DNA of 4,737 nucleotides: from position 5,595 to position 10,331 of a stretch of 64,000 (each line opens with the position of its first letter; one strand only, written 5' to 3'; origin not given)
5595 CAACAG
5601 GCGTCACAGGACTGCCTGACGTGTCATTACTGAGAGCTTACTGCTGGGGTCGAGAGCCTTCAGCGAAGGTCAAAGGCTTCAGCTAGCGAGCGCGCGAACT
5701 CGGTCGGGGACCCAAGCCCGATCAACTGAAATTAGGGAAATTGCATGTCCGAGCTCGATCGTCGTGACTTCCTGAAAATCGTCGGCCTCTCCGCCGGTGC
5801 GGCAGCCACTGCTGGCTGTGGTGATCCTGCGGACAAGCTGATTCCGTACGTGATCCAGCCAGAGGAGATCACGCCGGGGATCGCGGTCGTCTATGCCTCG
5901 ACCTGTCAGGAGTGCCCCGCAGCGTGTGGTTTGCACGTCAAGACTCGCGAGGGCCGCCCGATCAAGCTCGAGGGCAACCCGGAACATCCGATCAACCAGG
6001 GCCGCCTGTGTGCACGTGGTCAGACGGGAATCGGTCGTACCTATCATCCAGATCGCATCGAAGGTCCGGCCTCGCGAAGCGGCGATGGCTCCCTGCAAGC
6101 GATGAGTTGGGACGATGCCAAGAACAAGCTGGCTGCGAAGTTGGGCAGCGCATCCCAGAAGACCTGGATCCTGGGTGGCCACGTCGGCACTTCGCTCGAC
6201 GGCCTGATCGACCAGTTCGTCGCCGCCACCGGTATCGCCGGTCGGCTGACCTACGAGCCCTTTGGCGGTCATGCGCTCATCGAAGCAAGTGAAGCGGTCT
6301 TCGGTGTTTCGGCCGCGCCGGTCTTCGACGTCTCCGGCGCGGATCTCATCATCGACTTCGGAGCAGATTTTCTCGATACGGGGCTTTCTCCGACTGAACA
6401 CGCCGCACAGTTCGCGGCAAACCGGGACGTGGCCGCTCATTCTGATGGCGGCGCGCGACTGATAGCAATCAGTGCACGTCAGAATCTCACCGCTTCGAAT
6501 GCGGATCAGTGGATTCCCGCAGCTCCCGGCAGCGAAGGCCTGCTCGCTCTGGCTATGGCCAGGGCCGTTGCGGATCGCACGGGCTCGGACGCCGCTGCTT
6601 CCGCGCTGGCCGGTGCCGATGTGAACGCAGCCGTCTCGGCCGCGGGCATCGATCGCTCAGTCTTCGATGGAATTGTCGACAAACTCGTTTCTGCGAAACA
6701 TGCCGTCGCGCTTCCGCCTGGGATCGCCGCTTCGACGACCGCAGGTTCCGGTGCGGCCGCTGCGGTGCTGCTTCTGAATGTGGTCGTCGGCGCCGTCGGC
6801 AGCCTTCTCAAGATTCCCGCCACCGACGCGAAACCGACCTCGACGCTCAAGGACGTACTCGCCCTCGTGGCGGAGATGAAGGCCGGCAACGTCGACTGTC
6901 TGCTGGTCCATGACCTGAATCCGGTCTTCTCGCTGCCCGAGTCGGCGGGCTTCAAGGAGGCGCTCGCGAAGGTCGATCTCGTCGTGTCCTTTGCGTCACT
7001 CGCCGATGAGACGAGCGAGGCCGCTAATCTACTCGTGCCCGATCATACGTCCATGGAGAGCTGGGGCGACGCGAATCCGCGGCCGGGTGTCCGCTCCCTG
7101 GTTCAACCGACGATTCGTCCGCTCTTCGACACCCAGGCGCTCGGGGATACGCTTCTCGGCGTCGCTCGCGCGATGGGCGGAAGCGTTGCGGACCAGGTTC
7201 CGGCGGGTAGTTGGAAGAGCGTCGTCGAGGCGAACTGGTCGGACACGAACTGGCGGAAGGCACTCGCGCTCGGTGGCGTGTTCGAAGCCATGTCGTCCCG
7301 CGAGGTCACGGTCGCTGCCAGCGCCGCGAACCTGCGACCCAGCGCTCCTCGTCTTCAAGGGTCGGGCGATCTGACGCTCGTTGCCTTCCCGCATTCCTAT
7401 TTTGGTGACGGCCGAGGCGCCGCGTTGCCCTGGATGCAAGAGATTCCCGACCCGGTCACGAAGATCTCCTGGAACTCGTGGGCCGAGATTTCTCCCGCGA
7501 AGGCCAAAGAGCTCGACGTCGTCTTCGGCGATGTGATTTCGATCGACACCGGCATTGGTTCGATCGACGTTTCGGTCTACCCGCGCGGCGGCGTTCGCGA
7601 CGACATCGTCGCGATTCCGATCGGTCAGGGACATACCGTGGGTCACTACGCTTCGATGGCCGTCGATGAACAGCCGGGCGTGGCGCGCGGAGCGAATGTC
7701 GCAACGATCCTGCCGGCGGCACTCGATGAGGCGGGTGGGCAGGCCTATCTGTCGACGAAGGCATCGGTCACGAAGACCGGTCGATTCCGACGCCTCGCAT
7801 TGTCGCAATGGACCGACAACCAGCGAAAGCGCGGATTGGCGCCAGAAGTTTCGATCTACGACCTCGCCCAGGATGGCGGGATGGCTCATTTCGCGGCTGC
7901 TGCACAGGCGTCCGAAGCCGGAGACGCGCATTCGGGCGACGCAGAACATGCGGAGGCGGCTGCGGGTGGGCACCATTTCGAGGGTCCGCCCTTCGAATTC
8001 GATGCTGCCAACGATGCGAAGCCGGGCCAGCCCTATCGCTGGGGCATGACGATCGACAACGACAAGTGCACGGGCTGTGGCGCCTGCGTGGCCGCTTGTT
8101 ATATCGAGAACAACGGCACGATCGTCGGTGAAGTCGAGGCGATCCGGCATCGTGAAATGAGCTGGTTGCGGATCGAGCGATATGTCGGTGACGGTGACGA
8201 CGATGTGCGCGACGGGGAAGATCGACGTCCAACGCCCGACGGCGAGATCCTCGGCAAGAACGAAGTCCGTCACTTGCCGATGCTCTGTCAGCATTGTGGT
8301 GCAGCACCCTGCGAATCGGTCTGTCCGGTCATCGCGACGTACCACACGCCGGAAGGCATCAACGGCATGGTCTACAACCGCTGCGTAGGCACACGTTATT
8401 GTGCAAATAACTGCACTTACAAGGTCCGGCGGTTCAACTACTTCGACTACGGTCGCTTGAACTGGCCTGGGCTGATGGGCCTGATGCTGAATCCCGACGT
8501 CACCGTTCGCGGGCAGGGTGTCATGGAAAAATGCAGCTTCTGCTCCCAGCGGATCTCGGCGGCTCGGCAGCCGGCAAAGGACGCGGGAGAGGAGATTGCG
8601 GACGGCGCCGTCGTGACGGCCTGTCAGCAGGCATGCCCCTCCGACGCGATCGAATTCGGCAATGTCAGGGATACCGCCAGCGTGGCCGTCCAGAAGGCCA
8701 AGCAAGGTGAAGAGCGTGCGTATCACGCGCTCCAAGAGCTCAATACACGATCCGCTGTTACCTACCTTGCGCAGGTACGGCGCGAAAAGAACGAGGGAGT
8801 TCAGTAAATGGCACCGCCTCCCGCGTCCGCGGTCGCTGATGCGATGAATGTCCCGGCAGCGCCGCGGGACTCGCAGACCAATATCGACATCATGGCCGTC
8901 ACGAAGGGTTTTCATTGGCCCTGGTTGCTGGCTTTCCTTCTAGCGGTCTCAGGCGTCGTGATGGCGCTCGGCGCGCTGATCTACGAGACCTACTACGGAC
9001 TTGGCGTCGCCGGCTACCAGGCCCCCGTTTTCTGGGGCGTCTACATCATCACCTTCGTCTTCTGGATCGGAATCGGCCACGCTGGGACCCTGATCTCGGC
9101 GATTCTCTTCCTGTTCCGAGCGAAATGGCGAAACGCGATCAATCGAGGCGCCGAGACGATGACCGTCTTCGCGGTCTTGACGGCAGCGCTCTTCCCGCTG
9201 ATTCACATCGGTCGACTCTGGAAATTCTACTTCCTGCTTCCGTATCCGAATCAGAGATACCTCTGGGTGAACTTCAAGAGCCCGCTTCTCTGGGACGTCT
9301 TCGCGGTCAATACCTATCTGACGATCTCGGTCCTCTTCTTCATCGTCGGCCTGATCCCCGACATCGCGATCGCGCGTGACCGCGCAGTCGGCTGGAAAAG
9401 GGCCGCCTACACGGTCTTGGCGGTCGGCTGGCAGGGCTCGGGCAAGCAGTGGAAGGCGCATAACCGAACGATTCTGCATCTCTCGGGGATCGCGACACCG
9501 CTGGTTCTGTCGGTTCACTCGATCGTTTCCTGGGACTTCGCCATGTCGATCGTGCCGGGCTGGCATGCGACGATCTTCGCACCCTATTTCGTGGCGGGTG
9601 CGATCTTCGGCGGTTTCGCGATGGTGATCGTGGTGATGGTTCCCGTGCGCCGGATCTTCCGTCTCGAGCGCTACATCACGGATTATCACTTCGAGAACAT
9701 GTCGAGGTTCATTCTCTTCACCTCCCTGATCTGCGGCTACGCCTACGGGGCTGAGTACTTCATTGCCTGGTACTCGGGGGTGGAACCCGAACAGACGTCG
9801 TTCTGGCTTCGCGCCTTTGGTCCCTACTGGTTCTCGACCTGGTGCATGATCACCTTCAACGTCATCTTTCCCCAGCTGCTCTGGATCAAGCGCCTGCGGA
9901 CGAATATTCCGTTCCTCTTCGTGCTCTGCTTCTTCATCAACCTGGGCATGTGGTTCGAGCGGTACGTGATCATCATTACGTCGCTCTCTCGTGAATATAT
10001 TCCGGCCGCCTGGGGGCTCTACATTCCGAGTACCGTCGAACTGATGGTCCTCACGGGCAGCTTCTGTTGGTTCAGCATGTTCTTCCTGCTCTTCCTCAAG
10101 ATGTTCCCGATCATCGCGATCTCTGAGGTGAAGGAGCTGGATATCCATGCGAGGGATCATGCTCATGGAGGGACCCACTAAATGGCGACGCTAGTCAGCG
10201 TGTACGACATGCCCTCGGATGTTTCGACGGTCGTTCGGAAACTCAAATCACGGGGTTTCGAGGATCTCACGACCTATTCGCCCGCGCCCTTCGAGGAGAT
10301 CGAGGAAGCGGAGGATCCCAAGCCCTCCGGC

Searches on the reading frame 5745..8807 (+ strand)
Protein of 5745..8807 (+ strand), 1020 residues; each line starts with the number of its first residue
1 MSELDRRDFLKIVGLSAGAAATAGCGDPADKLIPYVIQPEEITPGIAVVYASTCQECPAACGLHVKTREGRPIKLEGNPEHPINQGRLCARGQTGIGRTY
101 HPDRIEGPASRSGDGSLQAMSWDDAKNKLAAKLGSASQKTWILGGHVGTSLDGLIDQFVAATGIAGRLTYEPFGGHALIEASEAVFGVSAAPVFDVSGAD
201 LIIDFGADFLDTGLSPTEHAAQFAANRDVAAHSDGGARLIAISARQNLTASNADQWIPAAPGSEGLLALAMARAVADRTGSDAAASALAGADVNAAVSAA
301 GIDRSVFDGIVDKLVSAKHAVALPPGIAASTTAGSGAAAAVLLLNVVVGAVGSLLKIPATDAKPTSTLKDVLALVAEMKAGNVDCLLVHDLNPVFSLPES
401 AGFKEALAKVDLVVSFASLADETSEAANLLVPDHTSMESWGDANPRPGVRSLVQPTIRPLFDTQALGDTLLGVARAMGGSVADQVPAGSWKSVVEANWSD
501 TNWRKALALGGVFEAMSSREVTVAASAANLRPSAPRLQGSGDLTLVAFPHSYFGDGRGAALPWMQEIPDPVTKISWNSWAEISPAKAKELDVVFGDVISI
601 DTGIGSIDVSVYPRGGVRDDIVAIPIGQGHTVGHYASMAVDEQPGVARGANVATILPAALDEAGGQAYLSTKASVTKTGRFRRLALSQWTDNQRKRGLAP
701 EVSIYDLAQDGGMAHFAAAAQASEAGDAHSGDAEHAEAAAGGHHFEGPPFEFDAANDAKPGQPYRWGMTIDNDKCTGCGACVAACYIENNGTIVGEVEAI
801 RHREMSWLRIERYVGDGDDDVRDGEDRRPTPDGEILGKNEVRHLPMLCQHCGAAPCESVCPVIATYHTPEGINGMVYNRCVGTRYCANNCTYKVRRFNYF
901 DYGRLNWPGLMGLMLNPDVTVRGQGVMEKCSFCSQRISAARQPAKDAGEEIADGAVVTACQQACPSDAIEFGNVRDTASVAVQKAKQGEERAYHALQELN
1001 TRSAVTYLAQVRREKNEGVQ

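Call 65: search_protein_families(library=pfam, proteins=[window:5745-8807:+], max_evalue=0.00001)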
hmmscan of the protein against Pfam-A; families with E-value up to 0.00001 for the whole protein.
window:5745-8807:+ (1020 aa): 5 families
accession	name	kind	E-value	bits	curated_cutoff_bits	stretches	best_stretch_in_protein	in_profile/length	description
PF04879.21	Molybdop_Fe4S4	-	4.4e-16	59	22.7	1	49-101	3-55/55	Molybdopterin oxidoreductase Fe4S4 domain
PF12838.12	Fer4_7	-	1.4e-12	48.3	27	1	774-862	1-50/52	4Fe-4S dicluster domain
PF00384.28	Molybdopterin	-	3e-12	46.7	24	1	104-439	1-316/353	Molybdopterin oxidoreductase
PF13237.11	Fer4_10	-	1.8e-06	28.2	25.5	0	768-789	2-22/53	4Fe-4S dicluster domain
PF01568.27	Molydop_binding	-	5.7e-06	26.8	26.8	0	579-667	31-104/110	Molydopterin dinucleotide binding domain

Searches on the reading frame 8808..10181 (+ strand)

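Call 65: search_protein_families(library=pfam, proteins=[window:8808-10181:+], max_evalue=0.00001)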
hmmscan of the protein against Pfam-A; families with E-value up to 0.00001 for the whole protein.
window:8808-10181:+ (457 aa): 1 family
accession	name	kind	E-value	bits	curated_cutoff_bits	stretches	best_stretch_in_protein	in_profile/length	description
PF03916.19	NrfD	-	2.1e-22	80.6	25.8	1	69-393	4-309/313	Polysulphide reductase, NrfD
